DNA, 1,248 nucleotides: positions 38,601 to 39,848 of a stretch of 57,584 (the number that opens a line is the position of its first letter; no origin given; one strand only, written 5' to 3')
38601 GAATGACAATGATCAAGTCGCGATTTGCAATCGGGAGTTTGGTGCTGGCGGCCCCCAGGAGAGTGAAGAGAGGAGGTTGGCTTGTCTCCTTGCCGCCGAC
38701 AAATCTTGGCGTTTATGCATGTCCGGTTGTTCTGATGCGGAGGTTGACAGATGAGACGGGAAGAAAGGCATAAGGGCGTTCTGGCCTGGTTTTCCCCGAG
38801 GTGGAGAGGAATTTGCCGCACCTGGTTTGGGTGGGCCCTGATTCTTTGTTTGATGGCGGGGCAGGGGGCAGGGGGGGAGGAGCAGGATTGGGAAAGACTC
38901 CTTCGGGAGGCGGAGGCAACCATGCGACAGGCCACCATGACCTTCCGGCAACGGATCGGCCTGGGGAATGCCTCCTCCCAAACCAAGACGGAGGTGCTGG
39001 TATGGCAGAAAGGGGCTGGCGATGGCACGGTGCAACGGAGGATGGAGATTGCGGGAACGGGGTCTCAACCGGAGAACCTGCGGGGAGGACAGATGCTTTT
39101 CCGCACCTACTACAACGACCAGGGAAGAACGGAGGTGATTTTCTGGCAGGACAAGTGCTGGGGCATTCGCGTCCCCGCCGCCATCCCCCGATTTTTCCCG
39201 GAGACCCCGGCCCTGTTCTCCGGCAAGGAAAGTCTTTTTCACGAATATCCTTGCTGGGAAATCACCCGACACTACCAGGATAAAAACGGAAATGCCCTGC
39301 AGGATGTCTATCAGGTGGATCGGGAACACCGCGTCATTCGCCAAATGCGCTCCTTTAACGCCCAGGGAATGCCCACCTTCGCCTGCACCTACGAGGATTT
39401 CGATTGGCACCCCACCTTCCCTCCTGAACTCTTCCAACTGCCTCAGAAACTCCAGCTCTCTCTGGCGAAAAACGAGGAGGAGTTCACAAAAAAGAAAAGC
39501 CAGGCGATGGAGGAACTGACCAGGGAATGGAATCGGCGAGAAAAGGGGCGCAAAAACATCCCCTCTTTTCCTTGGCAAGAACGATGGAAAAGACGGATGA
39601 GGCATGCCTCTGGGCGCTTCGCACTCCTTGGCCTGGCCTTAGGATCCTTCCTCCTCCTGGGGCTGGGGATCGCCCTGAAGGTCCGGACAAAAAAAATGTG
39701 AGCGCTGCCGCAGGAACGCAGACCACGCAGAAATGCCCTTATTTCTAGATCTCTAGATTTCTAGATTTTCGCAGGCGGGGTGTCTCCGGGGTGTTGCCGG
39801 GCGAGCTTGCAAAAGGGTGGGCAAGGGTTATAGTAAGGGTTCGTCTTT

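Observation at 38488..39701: Second, sequence-unrelated copy of the same Cys scaffold, again directly upstream of a paralog: a conserved 'Cys-hairpin + tethered P protein' gene pair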

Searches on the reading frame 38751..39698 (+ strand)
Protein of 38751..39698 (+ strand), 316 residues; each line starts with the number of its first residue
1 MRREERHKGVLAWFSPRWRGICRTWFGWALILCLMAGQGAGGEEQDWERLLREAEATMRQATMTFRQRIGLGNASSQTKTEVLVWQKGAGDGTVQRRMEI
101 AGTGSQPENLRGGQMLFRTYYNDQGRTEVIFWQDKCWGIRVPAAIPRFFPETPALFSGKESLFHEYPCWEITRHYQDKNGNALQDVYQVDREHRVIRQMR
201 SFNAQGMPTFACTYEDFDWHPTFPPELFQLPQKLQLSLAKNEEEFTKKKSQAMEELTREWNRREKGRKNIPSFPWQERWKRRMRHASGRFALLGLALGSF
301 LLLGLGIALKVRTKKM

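Call 5: search_protein_families(library=pfam, max_evalue=1, proteins=[window:38751-39698:+])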
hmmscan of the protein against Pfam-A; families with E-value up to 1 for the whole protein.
window:38751-39698:+ (316 aa): 1 family
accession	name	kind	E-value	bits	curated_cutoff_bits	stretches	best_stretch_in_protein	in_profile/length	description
PF09244.16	Suc_Porlyase_C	-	0.11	13.4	23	1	56-92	22-57/67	Sucrose phosphorylase, C-terminal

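Call 6: search_protein_families(library=ncbifam, max_evalue=1, proteins=[window:38751-39698:+])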
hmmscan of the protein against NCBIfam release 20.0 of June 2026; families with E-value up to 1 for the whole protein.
window:38751-39698:+ (316 aa): 0 families

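Call 13: find_homologous_proteins(query=window:38751-39698:+, max_evalue=0.001)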
Query window:38751-39698:+ (316 aa): 2 proteins with E <= 0.001 among 2988 candidates.
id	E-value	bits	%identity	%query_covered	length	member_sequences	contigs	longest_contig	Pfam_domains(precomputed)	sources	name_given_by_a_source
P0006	8.7e-206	701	96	99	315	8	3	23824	-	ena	-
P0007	8.8e-159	546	77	100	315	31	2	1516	-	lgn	-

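Call 14: find_encoding_contigs(protein=P0006, flank=10000, max_places=4)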
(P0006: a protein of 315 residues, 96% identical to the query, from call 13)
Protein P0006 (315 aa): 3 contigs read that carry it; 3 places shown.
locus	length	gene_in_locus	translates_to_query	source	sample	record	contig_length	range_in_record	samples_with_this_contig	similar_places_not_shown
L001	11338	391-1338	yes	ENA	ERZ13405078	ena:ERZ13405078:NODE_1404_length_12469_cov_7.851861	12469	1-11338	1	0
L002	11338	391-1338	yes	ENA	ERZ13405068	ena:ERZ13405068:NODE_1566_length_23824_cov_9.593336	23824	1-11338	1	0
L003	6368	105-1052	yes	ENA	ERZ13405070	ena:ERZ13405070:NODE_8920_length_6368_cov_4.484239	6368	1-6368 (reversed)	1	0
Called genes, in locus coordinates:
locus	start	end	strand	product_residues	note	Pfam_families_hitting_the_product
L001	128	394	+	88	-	-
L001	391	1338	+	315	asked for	-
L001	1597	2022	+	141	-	PF03946:Ribosomal_L11_N, PF00298:Ribosomal_L11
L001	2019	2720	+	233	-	PF00687:Ribosomal_L1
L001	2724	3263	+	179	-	PF00466:Ribosomal_L10, PF27436:RL10_C (weak)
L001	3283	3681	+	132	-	PF16320:Ribosomal_L12_N, PF00542:Ribosomal_L12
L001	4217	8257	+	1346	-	PF04563:RNA_pol_Rpb2_1, PF04561:RNA_pol_Rpb2_2, PF04565:RNA_pol_Rpb2_3, PF10385:RNA_pol_Rpb2_45, PF00562:RNA_pol_Rpb2_6, PF04560:RNA_pol_Rpb2_7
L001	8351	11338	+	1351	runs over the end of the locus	PF04997:RNA_pol_Rpb1_1, PF00623:RNA_pol_Rpb1_2, PF04983:RNA_pol_Rpb1_3, PF05000:RNA_pol_Rpb1_4, PF04998:RNA_pol_Rpb1_5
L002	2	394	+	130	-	?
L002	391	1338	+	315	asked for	-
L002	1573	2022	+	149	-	PF03946:Ribosomal_L11_N, PF00298:Ribosomal_L11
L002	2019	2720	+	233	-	PF00687:Ribosomal_L1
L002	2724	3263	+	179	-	PF00466:Ribosomal_L10, PF27436:RL10_C (weak)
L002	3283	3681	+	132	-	PF16320:Ribosomal_L12_N, PF00542:Ribosomal_L12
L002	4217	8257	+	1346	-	PF04563:RNA_pol_Rpb2_1, PF04561:RNA_pol_Rpb2_2, PF04565:RNA_pol_Rpb2_3, PF10385:RNA_pol_Rpb2_45, PF00562:RNA_pol_Rpb2_6, PF04560:RNA_pol_Rpb2_7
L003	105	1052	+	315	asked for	-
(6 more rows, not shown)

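Call 19: find_related_loci(query=A3, collection=genome_contigs, flank=6000)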
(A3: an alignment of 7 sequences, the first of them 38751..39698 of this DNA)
Query A3 (316 aa) in genome_contigs; peptide patterns used: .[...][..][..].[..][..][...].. (x = any residue, [..] = any of these).
29 stretches matched a pattern; 4 encode a relative of the query (tblastn E <= 1e-3); 4 distinct loci.
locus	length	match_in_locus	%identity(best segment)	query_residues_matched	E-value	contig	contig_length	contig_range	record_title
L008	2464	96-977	31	23-314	2e-30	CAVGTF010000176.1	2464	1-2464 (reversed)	Anaerovoracaceae bacterium isolate H07613-L1_cleanbin_000022 genome assembly, contig: Spades_H07613-L1_contig_13067, who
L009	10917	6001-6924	29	4-315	6e-29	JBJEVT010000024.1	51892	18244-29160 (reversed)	MAG: Oligosphaeraceae bacterium isolate PUUB24_bin.025 NODE_284_length_51892_cov_11.643729, whole genome shotgun sequenc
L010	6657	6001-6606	31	120-315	1e-15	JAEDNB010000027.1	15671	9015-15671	MAG: Lentisphaeria bacterium isolate MAG281 NODE_2984_length_15671_cov_8.838627, whole genome shotgun sequence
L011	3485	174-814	29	108-315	2e-10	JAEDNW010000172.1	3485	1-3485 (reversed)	MAG: Lentisphaeria bacterium isolate MAG302 NODE_26429_length_3485_cov_5.339650, whole genome shotgun sequence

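Call 44: predict_structure(alignment_id=A3)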
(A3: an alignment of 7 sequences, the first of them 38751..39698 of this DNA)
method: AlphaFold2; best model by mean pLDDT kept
length: 316 residues; sequences in the alignment: 7
mean_pLDDT: 78.1   pTM: 0.62
mean pLDDT of the five models: 78.1, 76.8, 73.4, 53.3, 52.8
residues with pLDDT >= 90: 99; 70-90: 121; 50-70: 78; < 50: 18
segments of 3 or more residues with pLDDT < 50: 1-4, 38-42, 269-271
pLDDT, mean of each block of 10 residues (from residue 1): 49 55 72 60 71 89 91 70 88 84 67 83 89 88 71 86 93 90 93 93 89 92 88 89 90 86 66 54 59 69 71 54
secondary structure, 60 per line:
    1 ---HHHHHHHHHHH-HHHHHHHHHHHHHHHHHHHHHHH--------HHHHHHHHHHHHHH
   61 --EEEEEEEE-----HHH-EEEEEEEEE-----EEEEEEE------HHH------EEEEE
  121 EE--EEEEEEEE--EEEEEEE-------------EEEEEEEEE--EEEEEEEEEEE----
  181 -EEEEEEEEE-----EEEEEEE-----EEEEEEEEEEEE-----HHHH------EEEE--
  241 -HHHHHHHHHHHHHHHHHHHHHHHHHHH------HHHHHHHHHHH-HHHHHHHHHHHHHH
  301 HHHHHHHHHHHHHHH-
elements in order: H4-14 H16-38 H47-60 E63-70 E80-88 E94-100 E116-122 E125-132 E135-141 E155-163 E166-176 E182-190 E196-202 E208-219 H225-228 E235-238 H242-268 H275-285 H287-315
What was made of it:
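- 38751..39701 (+): Gene P5: 316-aa membrane-tethered periplasmic LolA/RseB-fold protein. Its ATG overlaps the stop codon of B (ATGA). AlphaFold2 mean pLDDT 78.1 (call 44).
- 38877..39470 (+): P5 periplasmic domain (residues about 43-240): an N-terminal helix plus an 11-12-strand beta half-barrel. DSSP of the model (call 44).
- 39618..39677 (+): P5 C-terminal transmembrane anchor (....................), followed by the basic tail KVRTKKM. Predicted helix 287-315 (call 44).
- On LolA/RseB structural superfamily (P5): AlphaFold2 model: helix 47-60 then 11-12 strands, pLDDT 78 (call 44).
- On RseB/MucB: P has a single beta-domain plus C-terminal helices and a transmembrane anchor (call 44).
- Closest known: RseA/RseB and MucA/MucB. 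Different: P has a single half-barrel followed by helices and a C-terminal transmembrane anchor (call 44).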

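Call 47: search_solved_structures(query=A4, max_evalue=10)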
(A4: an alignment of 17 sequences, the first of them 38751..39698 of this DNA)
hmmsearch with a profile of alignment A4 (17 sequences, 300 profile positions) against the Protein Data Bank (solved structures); distinct sequences matched with E-value up to 10: 4.
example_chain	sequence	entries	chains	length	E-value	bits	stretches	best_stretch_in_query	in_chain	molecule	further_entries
6vg8_D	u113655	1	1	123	0.62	12.1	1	25-62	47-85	Runt-related transcription factor 2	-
9xqn_A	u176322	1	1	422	1.1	11.2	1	244-291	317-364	Probable G-protein coupled receptor 75,Soluble cytochrome b562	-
6vgd_D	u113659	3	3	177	1.2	11.1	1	25-62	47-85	Runt-related transcription factor 2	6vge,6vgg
8i02_D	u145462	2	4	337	1.3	11.1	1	199-237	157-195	Chromatin modification-related protein eaf3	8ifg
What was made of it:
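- Closest known: RseA/RseB and MucA/MucB. Different: There is no sequence-level relationship (calls 5, 47).
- Tried and rejected: The P profile had no PDB sequence match (call 47).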

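Call 48: search_protein_families(library=pfam, alignment_id=A4, max_evalue=1)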
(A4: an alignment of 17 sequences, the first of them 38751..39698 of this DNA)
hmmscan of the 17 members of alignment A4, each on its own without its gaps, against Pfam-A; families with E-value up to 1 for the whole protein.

A. member 1, window:38751-39698:+ (316 aa): 1 family
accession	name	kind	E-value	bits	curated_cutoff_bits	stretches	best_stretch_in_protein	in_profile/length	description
PF09244.16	Suc_Porlyase_C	-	0.11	13.4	23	1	56-92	22-57/67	Sucrose phosphorylase, C-terminal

B. families by the number of members that match (of 17 scanned): 7 families
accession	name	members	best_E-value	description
PF17131.11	LolA_like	10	0.00031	Outer membrane lipoprotein-sorting protein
PF12911.12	OppC_N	1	0.0066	N-terminal TM domain of oligopeptide transport permease C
PF09244.16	Suc_Porlyase_C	1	0.11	Sucrose phosphorylase, C-terminal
PF08635.15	ox_reductase_C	1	0.11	Putative oxidoreductase C terminal domain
PF18873.5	Sgo0707_N1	1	0.17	Sgo0707 N-terminal domain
PF16999.10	V-ATPase_G_2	1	0.2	Vacuolar (H+)-ATPase G subunit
PF03206.19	NifW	1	0.26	Nitrogen fixation protein NifW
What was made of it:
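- On Pfam LolA_like (PF17131) (P family): 10 of 17 relatives give weak hits, best E 3e-4 (calls 5, 48).
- Weak PF17131 hits in 10 of 17 members (call 48).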

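Call 49: fold_search(model_id=the predicted structure, library=pdb)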
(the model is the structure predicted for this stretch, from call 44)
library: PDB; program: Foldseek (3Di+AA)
matches with E <= 10: 862; with E <= 0.001: 56
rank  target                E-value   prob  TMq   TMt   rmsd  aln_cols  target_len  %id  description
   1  3m4w_C                3.5e-07  1.00  0.44  0.50   4.3       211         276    8  Structural basis for the negative regulation of bacterial stress response by RseB (released 2010-05-05)
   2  3m4w_A                4.3e-07  1.00  0.40  0.44   4.3       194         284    7  Structural basis for the negative regulation of bacterial stress response by RseB (released 2010-05-05)
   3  6jau_A                4.3e-07  1.00  0.41  0.45   5.2       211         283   13  The complex structure of Pseudomonas aeruginosa MucA/MucB. (released 2020-01-29)
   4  3m4w_D                7.4e-07  1.00  0.44  0.50   4.4       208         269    9  Structural basis for the negative regulation of bacterial stress response by RseB (released 2010-05-05)
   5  2p4b_C                1.0e-06  1.00  0.43  0.52   4.0       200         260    8  Crystal structure of E.coli RseB (released 2007-05-22)
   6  2v42_A                1.3e-06  1.00  0.41  0.44   4.4       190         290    8  Crystal structure of RseB: a sensor for periplasmic stress response in E. coli (released 2007-08-28)
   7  6in8                  1.3e-06  1.00  0.41  0.46   5.2       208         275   13  Crystal structure of MucB (released 2019-07-24)
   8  2v43_A                1.7e-06  1.00  0.39  0.46   5.3       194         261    7  Crystal structure of RseB: a sensor for periplasmic stress response in E. coli (released 2007-08-28)
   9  2v43_C                2.2e-06  1.00  0.41  0.46   4.4       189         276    8  Crystal structure of RseB: a sensor for periplasmic stress response in E. coli (released 2007-08-28)
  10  2p4b_A                2.3e-06  1.00  0.42  0.46   5.6       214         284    9  Crystal structure of E.coli RseB (released 2007-05-22)
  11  9tp6_B                3.1e-06  1.00  0.30  0.37   9.0       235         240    9  Structure of LolA3 from Porphyromonas gingivalis (released 2026-02-18)
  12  6in9_A                3.3e-06  1.00  0.37  0.42   5.5       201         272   13  Crystal structure of MucB in complex with MucA(peri) (released 2019-07-24)
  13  2p4b_B                4.8e-06  1.00  0.40  0.48  10.4       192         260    8  Crystal structure of E.coli RseB (released 2007-05-22)
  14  2v42_B                5.3e-06  1.00  0.39  0.44   4.6       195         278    7  Crystal structure of RseB: a sensor for periplasmic stress response in E. coli (released 2007-08-28)
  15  9tp6_A                6.6e-06  1.00  0.29  0.35   9.3       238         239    9  Structure of LolA3 from Porphyromonas gingivalis (released 2026-02-18)
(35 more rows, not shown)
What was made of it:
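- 38877..39470 (+): Foldseek top PDB matches are RseB 3m4w (E 3.5e-7), MucB 6jau, LolA, LprG and ependymin-related proteins, all with probability 1.00 (call 49).
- On LolA/RseB structural superfamily (P5): 56 PDB matches at E<=1e-3, led by RseB, MucB, LolA, LprG and ependymin-related proteins (call 49).
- Closest known: RseA/RseB and MucA/MucB. Same: RseB and MucB are the best structural matches to the P5 periplasmic domain (Foldseek E 3.5e-7; call 49).
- Closest known: LolA/LolB/LprG lipoprotein and lipid carriers. Same: 10 of 17 P members give weak PF17131 hits (calls 48, 49).
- (2) P5 fold: LolA/RseB/MucB/LprG superfamily (Foldseek E 3.5e-7 to 1e-4, probability 1.00; call 49).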

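Call 55: find_related_loci(query=A3, collection=metagenome_contigs, flank=5000)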
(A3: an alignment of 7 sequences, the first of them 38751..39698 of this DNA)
Query A3 (316 aa) in metagenome_contigs; peptide patterns used: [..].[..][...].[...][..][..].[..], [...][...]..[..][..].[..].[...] (x = any residue, [..] = any of these).
308 stretches matched a pattern, but none encodes a relative of the query by tblastn (E <= 1e-3).

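Call 88: search_protein_families(library=padloc, max_evalue=0.1, proteins=[window:38751-39698:+])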
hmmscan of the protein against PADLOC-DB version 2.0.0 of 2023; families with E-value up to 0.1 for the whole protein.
window:38751-39698:+ (316 aa): 0 families

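Call 89: search_protein_families(library=phrogs, max_evalue=0.1, proteins=[window:38751-39698:+])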
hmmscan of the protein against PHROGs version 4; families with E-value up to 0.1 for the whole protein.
window:38751-39698:+ (316 aa): 0 families
